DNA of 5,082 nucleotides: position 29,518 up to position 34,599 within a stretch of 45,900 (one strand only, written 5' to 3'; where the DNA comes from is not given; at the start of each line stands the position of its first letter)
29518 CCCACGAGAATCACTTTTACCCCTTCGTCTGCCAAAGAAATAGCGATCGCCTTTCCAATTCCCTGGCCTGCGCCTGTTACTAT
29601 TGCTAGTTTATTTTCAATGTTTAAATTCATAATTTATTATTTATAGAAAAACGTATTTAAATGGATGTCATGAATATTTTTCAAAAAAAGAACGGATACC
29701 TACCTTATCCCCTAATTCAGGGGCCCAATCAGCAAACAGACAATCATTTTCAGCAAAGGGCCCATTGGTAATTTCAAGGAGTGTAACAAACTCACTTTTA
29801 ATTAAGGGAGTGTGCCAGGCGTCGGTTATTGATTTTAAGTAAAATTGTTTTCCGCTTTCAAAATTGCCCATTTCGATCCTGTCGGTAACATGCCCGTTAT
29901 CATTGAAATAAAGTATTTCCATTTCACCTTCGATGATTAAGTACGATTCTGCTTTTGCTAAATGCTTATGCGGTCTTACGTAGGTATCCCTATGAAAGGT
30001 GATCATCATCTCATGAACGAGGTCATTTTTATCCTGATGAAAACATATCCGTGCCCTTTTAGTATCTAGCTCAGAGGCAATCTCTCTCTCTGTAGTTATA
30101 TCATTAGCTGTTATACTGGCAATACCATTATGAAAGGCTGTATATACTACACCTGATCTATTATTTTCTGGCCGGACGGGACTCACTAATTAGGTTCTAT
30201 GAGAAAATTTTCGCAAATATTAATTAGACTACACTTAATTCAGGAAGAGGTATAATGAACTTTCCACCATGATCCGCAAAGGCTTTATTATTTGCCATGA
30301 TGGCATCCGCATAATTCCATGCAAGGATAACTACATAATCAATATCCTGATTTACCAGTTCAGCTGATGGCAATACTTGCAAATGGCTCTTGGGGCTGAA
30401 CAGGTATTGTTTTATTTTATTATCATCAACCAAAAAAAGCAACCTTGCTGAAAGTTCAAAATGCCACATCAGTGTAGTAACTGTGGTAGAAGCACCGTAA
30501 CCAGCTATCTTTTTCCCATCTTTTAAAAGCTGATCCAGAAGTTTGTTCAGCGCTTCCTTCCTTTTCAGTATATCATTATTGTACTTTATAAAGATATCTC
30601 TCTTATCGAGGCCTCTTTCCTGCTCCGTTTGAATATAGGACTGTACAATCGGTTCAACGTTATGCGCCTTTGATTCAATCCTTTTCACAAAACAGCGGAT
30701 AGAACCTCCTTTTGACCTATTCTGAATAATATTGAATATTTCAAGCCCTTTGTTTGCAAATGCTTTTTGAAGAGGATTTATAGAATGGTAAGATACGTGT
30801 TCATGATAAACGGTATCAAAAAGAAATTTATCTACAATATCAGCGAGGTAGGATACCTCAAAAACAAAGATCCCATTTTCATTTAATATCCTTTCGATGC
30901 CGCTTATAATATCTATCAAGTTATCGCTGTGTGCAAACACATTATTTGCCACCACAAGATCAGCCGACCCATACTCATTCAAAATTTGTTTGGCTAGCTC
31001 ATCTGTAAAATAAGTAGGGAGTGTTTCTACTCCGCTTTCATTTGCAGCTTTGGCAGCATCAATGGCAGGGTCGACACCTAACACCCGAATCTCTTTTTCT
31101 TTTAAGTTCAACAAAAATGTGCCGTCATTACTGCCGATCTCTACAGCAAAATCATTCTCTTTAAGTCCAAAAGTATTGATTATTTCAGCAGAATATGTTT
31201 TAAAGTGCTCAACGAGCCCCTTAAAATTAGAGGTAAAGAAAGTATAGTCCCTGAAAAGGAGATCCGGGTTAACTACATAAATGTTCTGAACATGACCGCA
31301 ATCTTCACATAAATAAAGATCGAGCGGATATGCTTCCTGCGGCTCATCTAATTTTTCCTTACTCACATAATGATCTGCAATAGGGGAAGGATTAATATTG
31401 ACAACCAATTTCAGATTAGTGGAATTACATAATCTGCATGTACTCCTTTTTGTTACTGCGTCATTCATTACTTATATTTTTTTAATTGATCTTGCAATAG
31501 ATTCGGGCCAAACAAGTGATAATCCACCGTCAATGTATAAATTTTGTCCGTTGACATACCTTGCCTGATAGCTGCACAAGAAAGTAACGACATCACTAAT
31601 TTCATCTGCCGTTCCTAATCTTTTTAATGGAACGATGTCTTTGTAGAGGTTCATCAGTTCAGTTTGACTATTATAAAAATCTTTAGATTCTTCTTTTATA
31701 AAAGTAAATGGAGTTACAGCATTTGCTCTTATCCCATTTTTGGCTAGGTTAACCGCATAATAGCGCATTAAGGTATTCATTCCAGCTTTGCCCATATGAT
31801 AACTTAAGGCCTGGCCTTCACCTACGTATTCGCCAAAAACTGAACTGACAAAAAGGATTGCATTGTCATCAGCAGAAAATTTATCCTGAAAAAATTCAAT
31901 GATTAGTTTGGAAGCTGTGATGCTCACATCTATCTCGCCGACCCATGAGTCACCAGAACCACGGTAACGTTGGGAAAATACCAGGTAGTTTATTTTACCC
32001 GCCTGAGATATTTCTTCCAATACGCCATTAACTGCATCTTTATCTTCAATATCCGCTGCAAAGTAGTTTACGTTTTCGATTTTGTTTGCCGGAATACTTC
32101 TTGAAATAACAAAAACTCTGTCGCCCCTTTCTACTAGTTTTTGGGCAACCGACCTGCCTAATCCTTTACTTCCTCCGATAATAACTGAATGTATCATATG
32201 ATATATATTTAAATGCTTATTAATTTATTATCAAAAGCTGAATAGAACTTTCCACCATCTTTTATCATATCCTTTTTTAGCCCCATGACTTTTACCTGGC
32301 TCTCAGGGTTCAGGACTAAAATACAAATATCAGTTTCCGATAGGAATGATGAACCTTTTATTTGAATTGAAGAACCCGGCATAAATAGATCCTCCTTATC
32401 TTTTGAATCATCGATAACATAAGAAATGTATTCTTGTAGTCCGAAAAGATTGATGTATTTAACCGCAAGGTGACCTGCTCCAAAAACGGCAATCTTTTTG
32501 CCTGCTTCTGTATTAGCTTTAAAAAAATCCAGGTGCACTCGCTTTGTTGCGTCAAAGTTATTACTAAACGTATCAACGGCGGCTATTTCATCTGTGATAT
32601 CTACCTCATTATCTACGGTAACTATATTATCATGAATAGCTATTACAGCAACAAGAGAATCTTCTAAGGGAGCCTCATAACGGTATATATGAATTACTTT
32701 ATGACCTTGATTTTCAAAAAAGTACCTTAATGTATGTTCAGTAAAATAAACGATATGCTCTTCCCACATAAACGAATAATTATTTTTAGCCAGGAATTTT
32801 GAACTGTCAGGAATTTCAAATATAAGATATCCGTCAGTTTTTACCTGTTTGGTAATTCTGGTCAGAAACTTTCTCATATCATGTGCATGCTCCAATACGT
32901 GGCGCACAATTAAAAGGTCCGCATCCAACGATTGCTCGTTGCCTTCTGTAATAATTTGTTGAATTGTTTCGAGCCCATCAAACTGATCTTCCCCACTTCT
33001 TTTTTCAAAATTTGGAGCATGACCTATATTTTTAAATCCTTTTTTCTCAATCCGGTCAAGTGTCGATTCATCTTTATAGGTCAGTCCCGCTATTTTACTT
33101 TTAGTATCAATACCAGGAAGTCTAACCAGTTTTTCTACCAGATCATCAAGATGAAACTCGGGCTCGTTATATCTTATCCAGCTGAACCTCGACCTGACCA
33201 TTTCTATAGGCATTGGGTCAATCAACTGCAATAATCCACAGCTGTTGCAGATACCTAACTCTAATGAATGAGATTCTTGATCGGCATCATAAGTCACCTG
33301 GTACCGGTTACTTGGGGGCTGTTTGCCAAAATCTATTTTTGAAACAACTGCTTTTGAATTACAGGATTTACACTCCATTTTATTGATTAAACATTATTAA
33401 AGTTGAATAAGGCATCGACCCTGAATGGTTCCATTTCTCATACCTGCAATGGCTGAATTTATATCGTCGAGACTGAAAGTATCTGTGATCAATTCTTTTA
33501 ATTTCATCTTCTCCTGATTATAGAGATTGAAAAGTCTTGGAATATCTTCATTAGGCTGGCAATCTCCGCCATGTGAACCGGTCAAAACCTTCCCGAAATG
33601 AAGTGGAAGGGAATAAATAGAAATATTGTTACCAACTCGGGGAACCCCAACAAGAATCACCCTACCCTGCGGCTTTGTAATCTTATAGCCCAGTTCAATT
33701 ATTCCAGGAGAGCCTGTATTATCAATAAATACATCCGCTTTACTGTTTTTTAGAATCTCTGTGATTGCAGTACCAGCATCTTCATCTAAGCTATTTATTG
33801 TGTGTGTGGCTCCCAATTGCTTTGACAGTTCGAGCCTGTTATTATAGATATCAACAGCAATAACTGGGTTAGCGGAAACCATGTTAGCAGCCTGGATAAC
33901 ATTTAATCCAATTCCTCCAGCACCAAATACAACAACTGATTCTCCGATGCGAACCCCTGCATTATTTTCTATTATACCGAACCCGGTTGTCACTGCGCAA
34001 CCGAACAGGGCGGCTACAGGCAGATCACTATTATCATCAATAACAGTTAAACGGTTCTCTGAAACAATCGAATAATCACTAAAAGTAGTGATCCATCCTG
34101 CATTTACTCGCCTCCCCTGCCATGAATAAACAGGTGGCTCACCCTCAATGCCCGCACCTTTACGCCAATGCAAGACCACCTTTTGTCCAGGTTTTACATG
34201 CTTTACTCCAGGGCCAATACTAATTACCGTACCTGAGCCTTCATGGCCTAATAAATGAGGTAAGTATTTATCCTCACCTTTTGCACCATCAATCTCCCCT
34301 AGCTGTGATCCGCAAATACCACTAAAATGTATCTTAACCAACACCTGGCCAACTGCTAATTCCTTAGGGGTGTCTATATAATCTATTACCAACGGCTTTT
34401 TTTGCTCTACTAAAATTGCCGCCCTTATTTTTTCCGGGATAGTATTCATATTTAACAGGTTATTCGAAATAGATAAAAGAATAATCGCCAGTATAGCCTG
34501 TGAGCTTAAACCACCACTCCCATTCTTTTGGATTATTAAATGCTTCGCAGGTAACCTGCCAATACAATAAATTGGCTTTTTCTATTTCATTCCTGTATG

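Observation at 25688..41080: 15-kb sugar-nucleotide tailoring block that matches no characterised pathway I can name: a candidate route to a C-/O-methylated deoxy higher-carbon or branched sugar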

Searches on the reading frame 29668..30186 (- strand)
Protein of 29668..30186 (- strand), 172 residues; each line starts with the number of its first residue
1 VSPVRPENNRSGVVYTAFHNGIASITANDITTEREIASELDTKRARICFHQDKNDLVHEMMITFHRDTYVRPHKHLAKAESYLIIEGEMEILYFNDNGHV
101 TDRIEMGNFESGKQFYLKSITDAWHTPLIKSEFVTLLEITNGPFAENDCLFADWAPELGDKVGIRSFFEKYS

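Call 5: search_protein_families(library=pfam, proteins=[window:29668-30186:-])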
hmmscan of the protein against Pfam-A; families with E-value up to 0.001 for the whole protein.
window:29668-30186:- (172 aa): 0 families

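Call 8: search_protein_families(library=ncbifam, proteins=[window:29668-30186:-], max_evalue=0.00001)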
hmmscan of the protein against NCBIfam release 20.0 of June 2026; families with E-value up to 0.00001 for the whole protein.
window:29668-30186:- (172 aa): 1 family
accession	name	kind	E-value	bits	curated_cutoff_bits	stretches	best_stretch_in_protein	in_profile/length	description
TIGR04366.1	cupin_WbuC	subfamily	1.9e-35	121.6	42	1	25-156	2-132/132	WbuC family cupin fold metalloprotein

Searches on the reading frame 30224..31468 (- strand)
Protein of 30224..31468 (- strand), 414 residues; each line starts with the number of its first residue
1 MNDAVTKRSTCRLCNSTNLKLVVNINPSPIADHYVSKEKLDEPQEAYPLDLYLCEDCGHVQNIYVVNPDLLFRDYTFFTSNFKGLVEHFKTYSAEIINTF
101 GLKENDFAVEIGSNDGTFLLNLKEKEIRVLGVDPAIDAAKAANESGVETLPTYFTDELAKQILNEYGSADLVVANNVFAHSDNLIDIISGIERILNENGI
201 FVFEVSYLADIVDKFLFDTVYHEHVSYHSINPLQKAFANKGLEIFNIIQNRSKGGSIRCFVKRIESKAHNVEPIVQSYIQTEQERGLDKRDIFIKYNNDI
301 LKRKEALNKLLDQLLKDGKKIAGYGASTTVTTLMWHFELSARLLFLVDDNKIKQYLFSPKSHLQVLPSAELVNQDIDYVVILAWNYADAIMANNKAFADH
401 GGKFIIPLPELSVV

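Call 5: search_protein_families(library=pfam, proteins=[window:30224-31468:-])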
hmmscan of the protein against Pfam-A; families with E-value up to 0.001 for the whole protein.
window:30224-31468:- (414 aa): 7 families
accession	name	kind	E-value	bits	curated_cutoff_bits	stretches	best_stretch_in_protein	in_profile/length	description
PF08484.17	Methyltransf_14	-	5.5e-42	143.7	23.5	1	252-409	2-160/160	C-methyltransferase C-terminal domain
PF08421.16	Methyltransf_13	-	1.1e-19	70.8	31.3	1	11-72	1-62/62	Putative zinc binding domain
PF13489.12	Methyltransf_23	-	8.3e-13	48.8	27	1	94-244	10-161/164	Methyltransferase domain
PF08242.18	Methyltransf_12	-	1.7e-10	42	30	1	109-201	1-98/98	Methyltransferase domain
PF08241.18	Methyltransf_11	-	8.4e-09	36.4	21.2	1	110-203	2-95/95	Methyltransferase domain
PF13649.12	Methyltransf_25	-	2e-05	25.6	27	1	109-199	2-97/97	Methyltransferase domain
PF13847.12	Methyltransf_31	-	9.5e-05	22.6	27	1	108-207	7-113/145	Methyltransferase domain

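Call 8: search_protein_families(library=ncbifam, proteins=[window:30224-31468:-], max_evalue=0.00001)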
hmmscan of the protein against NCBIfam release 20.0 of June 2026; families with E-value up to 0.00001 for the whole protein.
window:30224-31468:- (414 aa): 0 families

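Call 84: search_solved_structures(query=window:30224-31468:-, max_evalue=0.00001)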
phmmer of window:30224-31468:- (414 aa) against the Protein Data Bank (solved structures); distinct sequences matched with E-value up to 0.00001: 10.
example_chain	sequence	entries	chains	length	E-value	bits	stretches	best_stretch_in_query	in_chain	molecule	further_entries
4rv9_A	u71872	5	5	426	3.1e-77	263.2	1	9-414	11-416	D-mycarose 3-C-methyltransferase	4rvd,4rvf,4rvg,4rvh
3ndi_A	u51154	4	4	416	1.8e-52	181.7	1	7-412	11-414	Methyltransferase | TcaB9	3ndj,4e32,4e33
4e31_A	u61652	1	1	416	4.4e-52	180.5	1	7-412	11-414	TcaB9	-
4e2y_A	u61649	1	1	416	4.8e-52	180.3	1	7-412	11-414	TcaB9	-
4e2x_A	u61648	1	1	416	6.6e-52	179.9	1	7-412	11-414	TcaB9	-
4e2w_A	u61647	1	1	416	1.7e-51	178.5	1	7-412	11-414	TcaB9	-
4e2z_A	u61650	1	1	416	1.7e-51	178.5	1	7-412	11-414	TcaB9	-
4e30_A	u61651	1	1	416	4.5e-51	177.1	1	7-412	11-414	TcaB9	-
5t64_A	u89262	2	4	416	1.2e-50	175.8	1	6-413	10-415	Sugar 3-C-methyl transferase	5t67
5t6b_A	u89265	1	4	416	9.4e-50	172.8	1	6-412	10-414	Sugar 3-C-methyl transferase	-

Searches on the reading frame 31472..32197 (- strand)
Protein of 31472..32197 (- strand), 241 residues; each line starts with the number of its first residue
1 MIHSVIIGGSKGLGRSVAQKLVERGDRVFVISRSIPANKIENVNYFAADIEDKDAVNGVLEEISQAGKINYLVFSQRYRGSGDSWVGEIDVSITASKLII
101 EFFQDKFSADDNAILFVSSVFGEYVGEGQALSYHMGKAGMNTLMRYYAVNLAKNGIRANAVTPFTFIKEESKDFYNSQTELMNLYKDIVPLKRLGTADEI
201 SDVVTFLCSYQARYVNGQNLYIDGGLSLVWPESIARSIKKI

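Call 5: search_protein_families(library=pfam, proteins=[window:31472-32197:-])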
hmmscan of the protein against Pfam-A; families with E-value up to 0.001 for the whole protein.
window:31472-32197:- (241 aa): 3 families
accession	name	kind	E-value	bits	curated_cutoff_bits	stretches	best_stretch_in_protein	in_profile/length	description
PF13561.12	adh_short_C2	-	2.1e-32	113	27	1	11-227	6-236/236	Enoyl-(Acyl carrier protein) reductase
PF00106.31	adh_short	-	2.1e-16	60.4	26.6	1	5-163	4-179/195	short chain dehydrogenase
PF08659.16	KR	-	4.4e-07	30.4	22.6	1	5-70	4-83/180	KR domain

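Call 8: search_protein_families(library=ncbifam, proteins=[window:31472-32197:-], max_evalue=0.00001)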
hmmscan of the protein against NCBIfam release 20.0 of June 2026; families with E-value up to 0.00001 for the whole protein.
window:31472-32197:- (241 aa): 172 families (the best 25 are shown)
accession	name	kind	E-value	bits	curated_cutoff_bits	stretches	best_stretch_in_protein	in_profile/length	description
NF006121.0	PRK08265.1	subfamily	2.6e-32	112.4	294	1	5-240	11-259/263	short chain dehydrogenase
NF005893.0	PRK07856.1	equivalog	3e-30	105.4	255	1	5-225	13-240/255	SDR family oxidoreductase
NF005559.1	PRK07231.1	subfamily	5e-29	101.5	215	1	5-227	8-248/249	glucose 1-dehydrogenase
TIGR01830.1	3oxo_ACP_reduc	equivalog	1.4e-28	100.2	297.75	1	5-226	2-238/239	3-oxoacyl-[acyl-carrier-protein] reductase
NF047420.2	EF_P_mod_YmfI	equivalog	2.6e-28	99.3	238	1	5-226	3-235/236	elongation factor P 5-aminopentanone reductase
NF009466.0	PRK12826.1-2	subfamily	9.1e-28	97.4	222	1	5-226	7-244/248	3-oxoacyl-ACP reductase FabG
NF052558.1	MBtsdlDhBudC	equivalog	1.2e-27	97.1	270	1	5-227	7-242/250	meso-2,3-butanediol dehydrogenase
NF004778.0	PRK06124.1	equivalog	1.2e-26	93.6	303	1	5-227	15-253/256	SDR family oxidoreductase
NF006693.0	PRK09242.1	equivalog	1.9e-26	92.8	328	1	110-227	139-254/258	SDR family oxidoreductase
NF004202.0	PRK05653.2-2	equivalog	5.3e-26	91.7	333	1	5-234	11-253/259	3-oxoacyl-ACP reductase FabG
NF005007.0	PRK06398.1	equivalog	7.5e-26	90.8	341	1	5-235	11-254/259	aldose dehydrogenase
NF005067.0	PRK06484.1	equivalog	1.2e-25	90.1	713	1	4-226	276-511/524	short chain dehydrogenase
NF005095.0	PRK06523.1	subfamily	5.2e-25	88.4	231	1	4-225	13-256/261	oxidoreductase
NF053807.1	RhamDHLra1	equivalog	1.4e-24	87.1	400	1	112-226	135-247/252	L-rhamnose 1-dehydrogenase Lra1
NF004199.0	PRK05653.1-4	equivalog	1.7e-24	86.7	301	1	113-227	136-246/247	3-oxoacyl-ACP reductase FabG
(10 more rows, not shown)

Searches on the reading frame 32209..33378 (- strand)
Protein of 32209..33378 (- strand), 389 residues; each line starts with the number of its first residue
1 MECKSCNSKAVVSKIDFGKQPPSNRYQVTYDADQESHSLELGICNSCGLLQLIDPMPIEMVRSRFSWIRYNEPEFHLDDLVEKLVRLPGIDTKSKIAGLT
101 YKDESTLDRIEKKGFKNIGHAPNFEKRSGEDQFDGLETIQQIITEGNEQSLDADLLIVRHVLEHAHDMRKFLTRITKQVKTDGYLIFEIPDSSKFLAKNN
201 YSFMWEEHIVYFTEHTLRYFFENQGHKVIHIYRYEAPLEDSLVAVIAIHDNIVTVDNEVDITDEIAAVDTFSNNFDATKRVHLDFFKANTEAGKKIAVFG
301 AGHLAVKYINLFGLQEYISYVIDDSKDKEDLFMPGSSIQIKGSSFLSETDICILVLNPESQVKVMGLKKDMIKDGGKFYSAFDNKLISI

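Call 4: search_protein_families(library=pfam, proteins=[window:32209-33378:-])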
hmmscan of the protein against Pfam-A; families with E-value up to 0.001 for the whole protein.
window:32209-33378:- (389 aa): 5 families
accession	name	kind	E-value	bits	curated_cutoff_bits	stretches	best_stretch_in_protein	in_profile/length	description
PF08484.17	Methyltransf_14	-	2.5e-15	57.1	23.5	1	262-379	37-156/160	C-methyltransferase C-terminal domain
PF13489.12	Methyltransf_23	-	1.2e-11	45.1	27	1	107-230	37-163/164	Methyltransferase domain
PF08421.16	Methyltransf_13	-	3.3e-11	43.6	31.3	1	3-57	1-57/62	Putative zinc binding domain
PF13847.12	Methyltransf_31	-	0.00087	19.4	27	0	128-199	48-126/145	Methyltransferase domain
PF08241.18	Methyltransf_11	-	0.00097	20.2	21.2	0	152-187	60-95/95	Methyltransferase domain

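Call 7: search_protein_families(library=ncbifam, proteins=[window:32209-33378:-], max_evalue=0.00001)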
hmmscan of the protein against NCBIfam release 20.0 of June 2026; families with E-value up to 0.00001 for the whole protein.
window:32209-33378:- (389 aa): 0 families

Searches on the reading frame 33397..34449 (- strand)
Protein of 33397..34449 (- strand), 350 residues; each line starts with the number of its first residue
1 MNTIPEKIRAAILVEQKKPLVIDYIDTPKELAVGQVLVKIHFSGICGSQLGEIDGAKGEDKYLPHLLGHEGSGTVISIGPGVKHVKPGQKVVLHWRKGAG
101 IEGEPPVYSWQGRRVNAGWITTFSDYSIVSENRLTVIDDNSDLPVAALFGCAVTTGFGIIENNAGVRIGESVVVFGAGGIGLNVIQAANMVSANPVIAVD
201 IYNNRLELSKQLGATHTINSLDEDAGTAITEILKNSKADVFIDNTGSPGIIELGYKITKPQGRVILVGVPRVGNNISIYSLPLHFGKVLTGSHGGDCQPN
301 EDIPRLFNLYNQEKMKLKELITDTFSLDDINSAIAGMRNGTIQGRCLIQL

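Call 4: search_protein_families(library=pfam, proteins=[window:33397-34449:-])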
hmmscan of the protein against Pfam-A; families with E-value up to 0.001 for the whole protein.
window:33397-34449:- (350 aa): 4 families
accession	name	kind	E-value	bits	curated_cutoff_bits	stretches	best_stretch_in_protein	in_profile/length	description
PF00107.32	ADH_zinc_N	-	8.8e-23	81.1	31.8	1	179-309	1-126/129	Zinc-binding dehydrogenase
PF08240.17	ADH_N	-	1.1e-14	54.9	23.5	1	34-137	3-102/104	Alcohol dehydrogenase GroES-like domain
PF16912.11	Glu_dehyd_C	-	9.2e-07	29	34.9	1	170-333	32-197/211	Glucose dehydrogenase C-terminus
PF13602.12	ADH_zinc_N_2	-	2.4e-05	25.7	27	1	212-345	1-131/134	Zinc-binding dehydrogenase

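Call 7: search_protein_families(library=ncbifam, proteins=[window:33397-34449:-], max_evalue=0.00001)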
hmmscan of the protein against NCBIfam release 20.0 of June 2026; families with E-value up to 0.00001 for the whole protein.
window:33397-34449:- (350 aa): 22 families
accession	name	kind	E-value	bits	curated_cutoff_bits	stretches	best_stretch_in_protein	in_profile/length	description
TIGR03989.1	Rxyl_3153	subfamily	7.6e-63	213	440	2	119-341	137-362/370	NDMA-dependent alcohol dehydrogenase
TIGR03451.1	mycoS_dep_FDH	equivalog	2.8e-60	204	512.9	2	117-342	125-351/358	S-(hydroxymethyl)mycothiol dehydrogenase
TIGR02818.1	adh_III_F_hyde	equivalog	3.8e-52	177.6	543.95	2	120-341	137-360/368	S-(hydroxymethyl)glutathione dehydrogenase/class III alcohol dehydrogenase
NF006940.0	PRK09422.1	equivalog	5.3e-33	114.4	344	1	9-349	2-334/338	alcohol dehydrogenase AdhP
NF007642.0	PRK10309.1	equivalog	7.4e-33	114.2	550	1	18-350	10-346/347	galactitol-1-phosphate 5-dehydrogenase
TIGR00692.1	tdh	equivalog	7.5e-32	110.7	458.35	1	25-342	16-333/340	L-threonine 3-dehydrogenase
NF041097.1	keto_inos_dh_IolM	equivalog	1.9e-31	109.1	450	2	139-341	177-381/389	scyllo-inosose 3-dehydrogenase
NF003808.0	PRK05396.1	equivalog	3e-29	102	380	1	16-341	9-332/341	L-threonine 3-dehydrogenase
NF007489.0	PRK10083.1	equivalog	1.7e-24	86.5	376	1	11-335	3-321/339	Zn-dependent oxidoreductase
TIGR03366.1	HpnZ_proposed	hypoth_equivalog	2.8e-24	85.9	328.1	2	134-329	122-314/315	putative phosphonate catabolism associated alcohol dehydrogenase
NF041172.1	AcrlCoa_red_Thmprot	equivalog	7.3e-23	81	500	1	9-349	2-333/334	acryloyl-CoA reductase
NF010344.0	PRK13771.1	subfamily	2.2e-22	79.5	349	1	9-349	2-332/334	putative alcohol dehydrogenase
TIGR03201.1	dearomat_had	equivalog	5.7e-21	75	338.65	1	15-347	6-346/349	6-hydroxycyclohex-1-ene-1-carbonyl-CoA dehydrogenase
NF047908.1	AldhRedAhr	equivalog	1.7e-20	73.2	470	1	8-347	4-332/335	NADPH-dependent aldehyde reductase Ahr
TIGR02824.1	quinone_pig3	subfamily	1.2e-19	70.5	296.8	1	21-269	14-239/325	putative NAD(P)H quinone oxidoreductase, PIG3 family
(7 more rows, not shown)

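Call 33: search_solved_structures(query=window:33397-34449:-, max_evalue=1e-20)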
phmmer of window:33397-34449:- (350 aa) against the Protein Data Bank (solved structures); distinct sequences matched with E-value up to 1e-20: 101 (the best 60 are shown).
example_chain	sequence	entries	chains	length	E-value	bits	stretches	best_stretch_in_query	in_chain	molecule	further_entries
1cdo_A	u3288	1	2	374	1.5e-41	145.7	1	108-341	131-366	ALCOHOL DEHYDROGENASE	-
8h2b_A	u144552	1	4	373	4.5e-41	144.1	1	109-340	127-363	Alcohol dehydrogenase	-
1f8f_A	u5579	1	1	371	4.7e-40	140.8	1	121-341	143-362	BENZYL ALCOHOL DEHYDROGENASE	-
3cos_A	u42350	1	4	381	8.9e-40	139.9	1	120-340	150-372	Alcohol dehydrogenase 4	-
7aas_A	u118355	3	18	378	4.7e-38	134.2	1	108-341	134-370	S-(hydroxymethyl)glutathione dehydrogenase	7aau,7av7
5tnx_A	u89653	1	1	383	6e-38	133.9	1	121-340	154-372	Alcohol dehydrogenase zinc-binding domain protein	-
8h2a_A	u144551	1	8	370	7e-38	133.6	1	120-340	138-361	Alcohol dehydrogenase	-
1ht0_A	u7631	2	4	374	8.2e-38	133.4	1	119-340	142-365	CLASS I ALCOHOL DEHYDROGENASE 3, GAMMA SUBUNIT | Alcohol dehydrogenase gamma chain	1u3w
8gv3_A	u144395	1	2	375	1.7e-37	132.4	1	119-340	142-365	Alcohol dehydrogenase class-3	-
1mc5_A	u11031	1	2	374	1.7e-37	132.4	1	119-340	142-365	Alcohol dehydrogenase class III chi chain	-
3qj5_A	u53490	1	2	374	1.9e-37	132.2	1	119-340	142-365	Alcohol dehydrogenase class-3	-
1m6h_A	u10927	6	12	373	1.9e-37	132.2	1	119-340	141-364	Glutathione-dependent formaldehyde dehydrogenase | alcohol dehydrogenase class III chi chain | HUMAN CHICHI ALCOHOL DEHYDROGENASE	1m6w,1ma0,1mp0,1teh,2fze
1hdz_A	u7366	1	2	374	2e-37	132.2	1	120-339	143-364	ALCOHOL DEHYDROGENASE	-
8co4_A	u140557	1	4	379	5.6e-37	130.7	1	107-348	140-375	Alcohol dehydrogenase class-3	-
3uko_A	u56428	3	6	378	5.7e-37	130.7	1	107-348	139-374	Alcohol dehydrogenase class-3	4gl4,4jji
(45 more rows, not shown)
